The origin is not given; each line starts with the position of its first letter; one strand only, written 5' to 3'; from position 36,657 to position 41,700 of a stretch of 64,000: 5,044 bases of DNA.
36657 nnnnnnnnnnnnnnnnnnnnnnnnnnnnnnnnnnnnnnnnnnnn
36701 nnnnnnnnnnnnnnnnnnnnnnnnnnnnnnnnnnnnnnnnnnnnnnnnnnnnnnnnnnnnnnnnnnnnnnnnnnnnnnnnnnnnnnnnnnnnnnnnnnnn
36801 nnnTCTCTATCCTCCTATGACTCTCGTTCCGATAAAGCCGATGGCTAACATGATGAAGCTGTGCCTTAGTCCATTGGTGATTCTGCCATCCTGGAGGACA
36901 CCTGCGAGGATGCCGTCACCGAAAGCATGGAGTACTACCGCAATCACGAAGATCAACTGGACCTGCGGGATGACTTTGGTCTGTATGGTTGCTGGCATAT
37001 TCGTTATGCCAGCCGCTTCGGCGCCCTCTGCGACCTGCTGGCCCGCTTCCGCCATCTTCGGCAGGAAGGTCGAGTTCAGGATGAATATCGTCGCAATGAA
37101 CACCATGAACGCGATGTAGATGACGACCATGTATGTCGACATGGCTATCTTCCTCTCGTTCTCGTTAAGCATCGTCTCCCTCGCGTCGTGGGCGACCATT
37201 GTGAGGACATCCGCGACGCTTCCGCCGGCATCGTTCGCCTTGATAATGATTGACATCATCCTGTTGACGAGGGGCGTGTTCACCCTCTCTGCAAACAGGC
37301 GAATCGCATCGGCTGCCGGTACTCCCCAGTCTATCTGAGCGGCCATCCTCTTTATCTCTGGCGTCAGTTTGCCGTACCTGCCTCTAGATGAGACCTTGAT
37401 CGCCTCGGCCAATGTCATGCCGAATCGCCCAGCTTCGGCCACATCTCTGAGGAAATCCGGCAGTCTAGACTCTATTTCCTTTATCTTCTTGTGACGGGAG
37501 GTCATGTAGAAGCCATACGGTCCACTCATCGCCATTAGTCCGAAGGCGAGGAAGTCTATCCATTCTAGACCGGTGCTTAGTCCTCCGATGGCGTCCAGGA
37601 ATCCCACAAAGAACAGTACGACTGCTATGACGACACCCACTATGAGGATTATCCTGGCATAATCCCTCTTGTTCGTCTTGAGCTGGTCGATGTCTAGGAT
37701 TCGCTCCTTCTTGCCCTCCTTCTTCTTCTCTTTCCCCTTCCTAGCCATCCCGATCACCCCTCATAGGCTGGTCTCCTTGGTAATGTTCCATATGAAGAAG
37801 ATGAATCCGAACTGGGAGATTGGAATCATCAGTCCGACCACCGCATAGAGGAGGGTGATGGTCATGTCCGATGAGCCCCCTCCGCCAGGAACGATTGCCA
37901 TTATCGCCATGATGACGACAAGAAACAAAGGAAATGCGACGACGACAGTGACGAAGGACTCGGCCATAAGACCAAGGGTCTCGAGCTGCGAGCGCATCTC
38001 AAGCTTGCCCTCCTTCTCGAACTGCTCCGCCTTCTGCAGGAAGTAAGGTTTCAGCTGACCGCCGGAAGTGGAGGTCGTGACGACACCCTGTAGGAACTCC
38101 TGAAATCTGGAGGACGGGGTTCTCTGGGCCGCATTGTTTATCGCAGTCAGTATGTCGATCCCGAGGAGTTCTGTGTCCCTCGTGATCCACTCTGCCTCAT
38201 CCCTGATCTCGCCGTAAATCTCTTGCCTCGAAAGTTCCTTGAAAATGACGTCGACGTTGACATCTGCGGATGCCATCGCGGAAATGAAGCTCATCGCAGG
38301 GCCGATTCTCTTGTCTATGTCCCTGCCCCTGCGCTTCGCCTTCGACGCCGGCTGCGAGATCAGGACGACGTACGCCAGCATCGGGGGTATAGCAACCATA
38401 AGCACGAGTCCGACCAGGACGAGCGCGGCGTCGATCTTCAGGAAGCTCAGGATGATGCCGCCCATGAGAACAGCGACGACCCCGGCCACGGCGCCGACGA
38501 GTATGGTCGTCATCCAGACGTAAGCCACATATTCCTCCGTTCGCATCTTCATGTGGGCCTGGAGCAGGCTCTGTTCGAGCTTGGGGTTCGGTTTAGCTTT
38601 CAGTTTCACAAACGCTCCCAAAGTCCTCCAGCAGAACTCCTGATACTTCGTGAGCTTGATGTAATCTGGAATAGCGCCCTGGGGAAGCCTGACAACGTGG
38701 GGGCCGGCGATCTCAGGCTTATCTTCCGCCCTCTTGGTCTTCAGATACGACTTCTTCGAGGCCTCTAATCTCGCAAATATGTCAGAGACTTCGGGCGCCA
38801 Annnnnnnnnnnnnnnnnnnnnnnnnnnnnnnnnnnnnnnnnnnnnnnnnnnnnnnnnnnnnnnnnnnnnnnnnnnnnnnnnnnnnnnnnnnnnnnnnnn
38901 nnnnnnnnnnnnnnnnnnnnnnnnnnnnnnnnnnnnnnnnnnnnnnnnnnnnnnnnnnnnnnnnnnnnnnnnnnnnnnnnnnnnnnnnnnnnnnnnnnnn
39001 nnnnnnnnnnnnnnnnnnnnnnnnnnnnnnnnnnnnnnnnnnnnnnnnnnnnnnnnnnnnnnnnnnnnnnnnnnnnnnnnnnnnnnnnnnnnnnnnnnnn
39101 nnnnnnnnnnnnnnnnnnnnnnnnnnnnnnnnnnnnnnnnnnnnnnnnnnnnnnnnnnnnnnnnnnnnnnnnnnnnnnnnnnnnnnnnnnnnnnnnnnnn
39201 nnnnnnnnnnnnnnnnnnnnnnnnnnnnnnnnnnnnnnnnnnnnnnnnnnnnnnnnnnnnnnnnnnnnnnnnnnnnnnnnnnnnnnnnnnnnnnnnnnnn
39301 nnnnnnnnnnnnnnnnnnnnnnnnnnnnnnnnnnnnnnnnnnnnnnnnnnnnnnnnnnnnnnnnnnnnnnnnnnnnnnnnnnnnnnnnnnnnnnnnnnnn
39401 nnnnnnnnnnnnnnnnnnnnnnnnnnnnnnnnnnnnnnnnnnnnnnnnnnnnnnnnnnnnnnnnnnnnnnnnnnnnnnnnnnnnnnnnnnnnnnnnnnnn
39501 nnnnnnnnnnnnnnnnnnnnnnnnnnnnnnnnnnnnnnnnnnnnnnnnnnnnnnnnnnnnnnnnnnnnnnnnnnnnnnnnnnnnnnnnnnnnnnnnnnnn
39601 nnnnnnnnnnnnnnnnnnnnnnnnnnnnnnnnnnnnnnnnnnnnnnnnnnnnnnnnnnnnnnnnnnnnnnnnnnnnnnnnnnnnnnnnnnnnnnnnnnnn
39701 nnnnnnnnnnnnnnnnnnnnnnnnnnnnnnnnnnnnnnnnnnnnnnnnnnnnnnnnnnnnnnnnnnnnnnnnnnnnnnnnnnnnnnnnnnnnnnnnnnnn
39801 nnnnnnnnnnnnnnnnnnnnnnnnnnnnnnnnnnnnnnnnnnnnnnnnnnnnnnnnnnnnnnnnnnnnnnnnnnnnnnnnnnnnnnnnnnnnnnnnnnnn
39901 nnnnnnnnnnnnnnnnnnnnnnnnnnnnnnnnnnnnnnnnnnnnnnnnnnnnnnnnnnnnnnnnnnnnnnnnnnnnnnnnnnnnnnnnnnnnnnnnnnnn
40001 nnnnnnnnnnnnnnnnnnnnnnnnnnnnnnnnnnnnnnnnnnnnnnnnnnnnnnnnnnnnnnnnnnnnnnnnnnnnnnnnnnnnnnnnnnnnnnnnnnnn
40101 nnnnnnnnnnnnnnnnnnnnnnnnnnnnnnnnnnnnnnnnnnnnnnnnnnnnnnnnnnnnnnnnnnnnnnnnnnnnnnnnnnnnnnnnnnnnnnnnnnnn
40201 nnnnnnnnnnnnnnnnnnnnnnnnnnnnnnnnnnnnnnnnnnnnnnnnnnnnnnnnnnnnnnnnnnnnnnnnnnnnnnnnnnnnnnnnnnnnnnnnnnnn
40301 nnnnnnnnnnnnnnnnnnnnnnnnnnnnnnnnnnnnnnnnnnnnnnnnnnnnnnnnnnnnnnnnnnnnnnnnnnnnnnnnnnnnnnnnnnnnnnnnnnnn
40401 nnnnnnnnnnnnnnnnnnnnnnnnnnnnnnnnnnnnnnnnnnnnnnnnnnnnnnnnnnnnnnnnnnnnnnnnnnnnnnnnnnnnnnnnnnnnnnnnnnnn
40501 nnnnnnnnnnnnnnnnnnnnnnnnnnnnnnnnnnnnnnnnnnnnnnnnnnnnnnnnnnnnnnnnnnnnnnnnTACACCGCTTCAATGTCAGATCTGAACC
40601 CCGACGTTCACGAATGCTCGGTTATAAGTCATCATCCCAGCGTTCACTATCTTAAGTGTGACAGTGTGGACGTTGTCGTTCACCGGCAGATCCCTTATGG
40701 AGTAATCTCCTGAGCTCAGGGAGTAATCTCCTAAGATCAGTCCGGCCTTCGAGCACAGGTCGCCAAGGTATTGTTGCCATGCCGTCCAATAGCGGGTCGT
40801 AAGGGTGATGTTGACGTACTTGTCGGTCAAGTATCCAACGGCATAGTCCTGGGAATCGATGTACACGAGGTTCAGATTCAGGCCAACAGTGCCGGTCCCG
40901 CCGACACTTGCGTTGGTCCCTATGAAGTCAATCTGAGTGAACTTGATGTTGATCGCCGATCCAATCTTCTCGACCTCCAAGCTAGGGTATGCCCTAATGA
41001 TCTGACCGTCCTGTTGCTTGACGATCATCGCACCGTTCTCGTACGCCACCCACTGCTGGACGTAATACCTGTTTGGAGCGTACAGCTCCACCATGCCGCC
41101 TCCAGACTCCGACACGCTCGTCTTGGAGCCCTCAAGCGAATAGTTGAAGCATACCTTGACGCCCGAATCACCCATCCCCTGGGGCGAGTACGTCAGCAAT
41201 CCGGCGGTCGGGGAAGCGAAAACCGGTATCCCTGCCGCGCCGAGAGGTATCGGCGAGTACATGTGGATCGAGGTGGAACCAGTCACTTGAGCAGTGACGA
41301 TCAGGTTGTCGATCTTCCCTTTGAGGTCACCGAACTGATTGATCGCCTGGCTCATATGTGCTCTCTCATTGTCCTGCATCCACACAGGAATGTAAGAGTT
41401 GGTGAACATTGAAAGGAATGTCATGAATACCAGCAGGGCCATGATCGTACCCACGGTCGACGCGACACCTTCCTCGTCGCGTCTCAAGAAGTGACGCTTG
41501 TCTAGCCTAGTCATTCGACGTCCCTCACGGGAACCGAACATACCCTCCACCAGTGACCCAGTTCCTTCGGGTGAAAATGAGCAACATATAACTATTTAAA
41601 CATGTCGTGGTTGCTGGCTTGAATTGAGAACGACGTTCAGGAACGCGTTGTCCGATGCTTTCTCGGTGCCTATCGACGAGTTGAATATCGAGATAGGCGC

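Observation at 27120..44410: Candidate composite cell-surface apparatus: KaiC/ArlH-like ATPases, coiled-coil zinc-ribbon proteins, a giant surface protein and a type IV filament operon in one 17-kb neighbourhood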

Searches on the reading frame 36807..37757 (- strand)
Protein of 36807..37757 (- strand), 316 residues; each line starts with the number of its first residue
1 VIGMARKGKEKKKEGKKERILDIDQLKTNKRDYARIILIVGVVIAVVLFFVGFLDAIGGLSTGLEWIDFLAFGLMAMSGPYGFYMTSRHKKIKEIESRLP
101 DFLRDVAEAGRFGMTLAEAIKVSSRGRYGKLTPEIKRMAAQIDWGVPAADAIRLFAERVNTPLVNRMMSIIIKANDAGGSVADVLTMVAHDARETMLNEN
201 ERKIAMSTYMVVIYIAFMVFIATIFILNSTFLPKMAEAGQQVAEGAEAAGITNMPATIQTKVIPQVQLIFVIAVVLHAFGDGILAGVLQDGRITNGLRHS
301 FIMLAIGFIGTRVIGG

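Call 4: search_protein_families(library=pfam, proteins=[window:36807-37757:-], max_evalue=0.01)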
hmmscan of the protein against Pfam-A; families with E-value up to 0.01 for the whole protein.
window:36807-37757:- (316 aa): 2 families
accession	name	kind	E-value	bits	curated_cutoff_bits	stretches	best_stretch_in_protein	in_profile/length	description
PF00482.28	T2SSF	-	1.6e-20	73.7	25.2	1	102-227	1-123/125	Type II secretion system (T2SS), protein F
PF13800.11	Sigma_reg_N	-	0.005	17.5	26.3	0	196-244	3-51/91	Sigma factor regulator N-terminal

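Call 5: search_protein_families(library=ncbifam, proteins=[window:36807-37757:-], max_evalue=0.01)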
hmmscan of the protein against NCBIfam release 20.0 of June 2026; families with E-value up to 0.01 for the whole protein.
window:36807-37757:- (316 aa): 6 families
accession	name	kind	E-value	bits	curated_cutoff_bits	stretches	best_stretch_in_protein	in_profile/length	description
NF004705.1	PRK06041.1-3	equivalog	8.3e-16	58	400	1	28-311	185-451/465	archaellar assembly protein ArlJ/FlaJ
NF004703.2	PRK06041.1-1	equivalog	1.2e-12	47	570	1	29-275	226-473/525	archaellar assembly protein ArlJ/FlaJ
NF004704.2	PRK06041.1-2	equivalog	3.1e-12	46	550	1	28-310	260-542/555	archaellar assembly protein ArlJ/FlaJ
NF046075.1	UpsF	equivalog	1.2e-10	40.8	400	1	74-260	288-440/484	membrane pilin protein UpsF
NF053673.1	bindosome_BasF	exception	4.6e-08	32.1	1300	1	63-288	398-618/656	bindosome assembly system membrane anchoring protein BasF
NF046000.1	MAG1210_fam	subfamily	0.0052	15.5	275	0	18-100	49-132/550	MAG1210 family protein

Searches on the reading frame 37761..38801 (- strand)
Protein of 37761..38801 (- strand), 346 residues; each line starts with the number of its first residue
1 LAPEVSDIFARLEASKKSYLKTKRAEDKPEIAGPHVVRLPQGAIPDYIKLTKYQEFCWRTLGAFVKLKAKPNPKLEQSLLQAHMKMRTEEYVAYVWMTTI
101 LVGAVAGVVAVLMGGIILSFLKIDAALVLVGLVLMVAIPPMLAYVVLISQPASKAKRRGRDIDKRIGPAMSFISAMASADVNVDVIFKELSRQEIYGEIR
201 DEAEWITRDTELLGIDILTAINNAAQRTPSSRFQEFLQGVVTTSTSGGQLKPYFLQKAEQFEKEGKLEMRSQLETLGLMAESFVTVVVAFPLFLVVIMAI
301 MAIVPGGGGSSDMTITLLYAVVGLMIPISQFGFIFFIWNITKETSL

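Call 4: search_protein_families(library=pfam, proteins=[window:37761-38801:-], max_evalue=0.01)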
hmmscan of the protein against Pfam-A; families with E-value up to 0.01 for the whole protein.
window:37761-38801:- (346 aa): 1 family
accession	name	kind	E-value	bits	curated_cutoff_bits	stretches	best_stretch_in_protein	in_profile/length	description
PF00482.28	T2SSF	-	1.6e-12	48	25.2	1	173-297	5-124/125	Type II secretion system (T2SS), protein F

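Call 5: search_protein_families(library=ncbifam, proteins=[window:37761-38801:-], max_evalue=0.01)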
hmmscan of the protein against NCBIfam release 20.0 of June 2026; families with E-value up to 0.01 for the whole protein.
window:37761-38801:- (346 aa): 5 families
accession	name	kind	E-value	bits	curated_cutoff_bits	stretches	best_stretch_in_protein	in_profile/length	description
NF004704.2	PRK06041.1-2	equivalog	1.6e-21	76.6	550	1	82-337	4-243/555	archaellar assembly protein ArlJ/FlaJ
NF046075.1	UpsF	equivalog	7.7e-14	51.3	400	1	91-335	30-243/484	membrane pilin protein UpsF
NF053673.1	bindosome_BasF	exception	1.5e-12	46.9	1300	1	116-298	149-337/656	bindosome assembly system membrane anchoring protein BasF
NF004705.1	PRK06041.1-3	equivalog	1.7e-09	37.1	400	1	169-337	10-171/465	archaellar assembly protein ArlJ/FlaJ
NF004703.2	PRK06041.1-1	equivalog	9.6e-05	20.9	570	1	169-333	43-201/525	archaellar assembly protein ArlJ/FlaJ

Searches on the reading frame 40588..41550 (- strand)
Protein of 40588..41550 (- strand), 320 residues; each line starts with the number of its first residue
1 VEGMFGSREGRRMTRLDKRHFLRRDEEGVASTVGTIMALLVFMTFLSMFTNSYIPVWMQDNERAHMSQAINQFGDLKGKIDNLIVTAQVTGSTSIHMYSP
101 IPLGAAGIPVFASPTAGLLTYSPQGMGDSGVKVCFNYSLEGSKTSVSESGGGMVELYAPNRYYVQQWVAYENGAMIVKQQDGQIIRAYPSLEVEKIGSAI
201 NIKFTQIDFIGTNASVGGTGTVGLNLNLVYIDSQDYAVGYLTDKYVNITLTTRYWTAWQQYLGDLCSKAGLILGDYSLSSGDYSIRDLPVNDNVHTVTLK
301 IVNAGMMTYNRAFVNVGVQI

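Call 4: search_protein_families(library=pfam, proteins=[window:40588-41550:-], max_evalue=0.01)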
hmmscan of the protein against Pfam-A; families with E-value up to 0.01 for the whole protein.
window:40588-41550:- (320 aa): 1 family
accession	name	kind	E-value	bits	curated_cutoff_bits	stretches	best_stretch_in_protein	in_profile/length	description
PF23960.2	DUF7289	-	2.7e-07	30.8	27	1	167-264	110-200/238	Family of unknown function (DUF7289)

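Call 5: search_protein_families(library=ncbifam, proteins=[window:40588-41550:-], max_evalue=0.01)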
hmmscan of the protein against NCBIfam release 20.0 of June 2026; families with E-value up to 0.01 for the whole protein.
window:40588-41550:- (320 aa): 0 families

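Call 29: search_protein_families(library=pfam, proteins=[window:40588-41550:-], max_evalue=1)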
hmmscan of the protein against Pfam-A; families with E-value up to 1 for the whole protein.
window:40588-41550:- (320 aa): 1 family
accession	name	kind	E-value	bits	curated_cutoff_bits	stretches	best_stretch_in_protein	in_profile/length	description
PF23960.2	DUF7289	-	2.7e-07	30.8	27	1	167-264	110-200/238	Family of unknown function (DUF7289)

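Call 69: find_homologous_proteins(query=window:40588-41514:-, max_evalue=0.001)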
Query window:40588-41514:- (308 aa): 558 proteins with E <= 0.001 among 1873 candidates; the best 120 are listed.
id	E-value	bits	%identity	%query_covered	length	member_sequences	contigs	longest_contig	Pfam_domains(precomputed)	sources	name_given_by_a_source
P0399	2.0e-202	689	100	100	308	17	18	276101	PF23960.3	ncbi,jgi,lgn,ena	jgi:hypothetical protein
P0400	1.0e-170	585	87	100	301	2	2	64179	PF23960.3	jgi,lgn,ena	-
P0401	7.5e-167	572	85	100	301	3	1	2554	PF23960.3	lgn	-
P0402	5.9e-161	553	83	100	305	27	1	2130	PF23960.3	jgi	-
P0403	5.8e-152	523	79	100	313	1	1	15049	PF23960.3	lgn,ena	-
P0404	2.2e-150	518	78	100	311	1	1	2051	PF23960.3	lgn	-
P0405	7.0e-150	517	78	100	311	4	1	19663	PF23960.3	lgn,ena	-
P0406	1.3e-149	516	78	100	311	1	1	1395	PF23960.3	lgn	-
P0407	1.8e-138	479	80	92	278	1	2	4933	PF23960.3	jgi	jgi:hypothetical protein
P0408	5.5e-136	471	78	92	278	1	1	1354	PF23960.3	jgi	-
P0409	5.0e-132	458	68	99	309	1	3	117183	-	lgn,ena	-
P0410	7.6e-128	444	75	92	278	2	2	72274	PF23960.3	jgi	jgi:hypothetical protein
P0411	5.8e-114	399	56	99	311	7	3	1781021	PF23960.3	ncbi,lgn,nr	ncbi:MAG: hypothetical protein H5T41_06575 [Methanomassiliicoccales archaeon]|nr:hypothetical protei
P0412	1.3e-108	381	56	99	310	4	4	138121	PF23960.3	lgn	-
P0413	7.0e-106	372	58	97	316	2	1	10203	PF23960.3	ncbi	-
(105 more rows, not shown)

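Call 77: predict_structure(alignment_id=A2)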
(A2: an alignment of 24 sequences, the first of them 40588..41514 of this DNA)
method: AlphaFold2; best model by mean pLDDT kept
length: 308 residues; sequences in the alignment: 24
mean_pLDDT: 83.6   pTM: 0.76
mean pLDDT of the five models: 83.6, 82.0, 79.8, 76.7, 59.3
residues with pLDDT >= 90: 106; 70-90: 165; 50-70: 33; < 50: 4
segments of 3 or more residues with pLDDT < 50: 1-4
pLDDT, mean of each block of 10 residues (from residue 1): 48 60 85 75 74 83 89 82 79 66 81 82 89 90 83 86 89 89 92 91 85 87 87 92 93 93 79 92 93 92 86
secondary structure, 60 per line:
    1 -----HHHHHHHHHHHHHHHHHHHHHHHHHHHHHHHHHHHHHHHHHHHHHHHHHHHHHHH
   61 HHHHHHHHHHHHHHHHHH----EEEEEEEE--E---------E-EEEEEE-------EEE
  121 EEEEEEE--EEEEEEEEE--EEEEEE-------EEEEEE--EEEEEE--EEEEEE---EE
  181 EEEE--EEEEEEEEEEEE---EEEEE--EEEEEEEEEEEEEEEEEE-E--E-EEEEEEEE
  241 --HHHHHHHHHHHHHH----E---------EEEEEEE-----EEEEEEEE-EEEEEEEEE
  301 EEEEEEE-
elements in order: H6-78 E83-90 E105-110 E118-127 E130-138 E141-146 E154-159 E162-167 E170-175 E179-184 E187-198 E202-206 E209-226 E233-240 H243-256 E271-277 E283-290 E292-307

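Call 80: fold_search(model_id=the predicted structure, library=pdb)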
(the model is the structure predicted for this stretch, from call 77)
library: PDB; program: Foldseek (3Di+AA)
matches with E <= 10: 722; with E <= 0.001: 0
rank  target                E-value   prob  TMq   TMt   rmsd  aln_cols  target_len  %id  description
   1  7ml9                  1.2e-02  0.08  0.10  0.10  24.2       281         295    6  The Mpp75Aa1.1 beta-pore-forming protein from Brevibacillus laterosporus (released 2021-05-05)
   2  8aj8_B                1.6e-02  0.08  0.10  0.07  24.6       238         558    9  Structure of p110 gamma bound to the p84 regulatory subunit (released 2023-03-22)
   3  3og2_A                2.0e-02  0.08  0.08  0.04  15.8       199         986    7  Native crystal structure of Trichoderma reesei beta-galactosidase (released 2011-03-16)
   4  2p4b_B                2.3e-02  0.14  0.10  0.12  22.3       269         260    7  Crystal structure of E.coli RseB (released 2007-05-22)
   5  6jlu_O                2.7e-02  0.03  0.08  0.09  21.7       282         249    8  Structure of PSII-FCP supercomplex from a centric diatom Chaetoceros gracilis at 3.02 angstrom resolution (released 2019-07-31)
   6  2v43_C                3.5e-02  0.12  0.10  0.11  22.7       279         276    6  Crystal structure of RseB: a sensor for periplasmic stress response in E. coli (released 2007-08-28)
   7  9a2m_MODEL_1_A        4.2e-02  0.09  0.13  0.12  23.3       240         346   11  Model of E. coli OmpA by in-cell photo-crosslinking MS and deep learning (released 2023-02-24)
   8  1r0u                  4.7e-02  0.10  0.12  0.19  18.3       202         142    8  Crystal structure of ywiB protein from Bacillus subtilis (released 2003-12-30)
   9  3axd_A                5.6e-02  0.04  0.09  0.10  20.2       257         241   10  The truncated Fibrobacter succinogenes 1,3-1,4-beta-D-glucanase V18Y/W203Y in apo-form (released 2012-02-15)
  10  8trj_A                5.6e-02  0.04  0.10  0.07  28.5       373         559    8  Cryo-EM structure of the rat P2X7 receptor in complex with the high-affinity agonist BzATP (released 2024-08-14)
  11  6efy_A                5.9e-02  0.05  0.10  0.10  22.9       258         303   10  Crystal Structure of DIP-Alpha Ig1-3 (released 2018-11-28)
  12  9ux1_C                5.9e-02  0.03  0.10  0.10  25.3       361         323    9  Cryo-EM structure of the human P2X2/3 heteromer receptor - class 1 (1:2) (released 2026-03-11)
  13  5duu_D                6.2e-02  0.02  0.08  0.11  22.6       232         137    7  Crystal structure of the human galectin-4 N-terminal carbohydrate recognition domain in complex with glycerol (released 2016-02-17)
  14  7ueb_U                6.6e-02  0.04  0.10  0.10  19.8       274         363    9  Photosynthetic assembly of Chlorobaculum tepidum (RC-FMO2) (released 2022-10-05)
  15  3ap4_A                6.6e-02  0.03  0.08  0.12  21.8       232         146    8  Crystal structure of the galectin-8 N-terminal carbohydrate recognition domain in complex with lactose (released 2011-01-26)
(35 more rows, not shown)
